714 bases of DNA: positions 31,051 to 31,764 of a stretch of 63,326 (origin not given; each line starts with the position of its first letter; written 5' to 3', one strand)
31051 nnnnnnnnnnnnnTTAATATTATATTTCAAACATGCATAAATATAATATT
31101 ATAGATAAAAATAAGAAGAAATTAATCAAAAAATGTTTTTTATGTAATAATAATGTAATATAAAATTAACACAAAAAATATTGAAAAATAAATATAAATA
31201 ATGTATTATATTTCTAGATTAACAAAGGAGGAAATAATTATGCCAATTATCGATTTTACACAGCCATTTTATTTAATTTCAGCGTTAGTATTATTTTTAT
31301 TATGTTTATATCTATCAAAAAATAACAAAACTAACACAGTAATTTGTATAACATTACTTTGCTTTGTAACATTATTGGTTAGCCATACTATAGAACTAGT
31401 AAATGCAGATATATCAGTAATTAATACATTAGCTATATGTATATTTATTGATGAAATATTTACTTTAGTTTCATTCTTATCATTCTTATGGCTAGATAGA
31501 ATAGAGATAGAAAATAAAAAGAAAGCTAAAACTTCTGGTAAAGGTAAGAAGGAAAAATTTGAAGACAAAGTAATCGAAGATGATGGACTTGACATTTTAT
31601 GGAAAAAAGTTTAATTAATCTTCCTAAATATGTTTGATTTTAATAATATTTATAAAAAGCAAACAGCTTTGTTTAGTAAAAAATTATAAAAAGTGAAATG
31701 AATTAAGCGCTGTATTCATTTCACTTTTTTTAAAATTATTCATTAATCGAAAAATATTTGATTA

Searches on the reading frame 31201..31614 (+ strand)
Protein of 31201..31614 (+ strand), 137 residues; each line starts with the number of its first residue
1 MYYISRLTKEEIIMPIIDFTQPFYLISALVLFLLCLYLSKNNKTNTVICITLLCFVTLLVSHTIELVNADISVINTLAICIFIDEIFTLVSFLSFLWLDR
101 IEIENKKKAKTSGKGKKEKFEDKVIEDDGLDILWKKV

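Call 3: search_protein_families(library=pfam, proteins=[window:31201-31614:+], max_evalue=0.1)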
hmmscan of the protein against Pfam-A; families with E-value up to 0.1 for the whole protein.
window:31201-31614:+ (137 aa): 1 family
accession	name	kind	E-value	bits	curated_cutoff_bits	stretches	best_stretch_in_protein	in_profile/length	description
PF20154.4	LNT_N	-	0.041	14.5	27.1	1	19-97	12-93/159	Apolipoprotein N-acyltransferase N-terminal domain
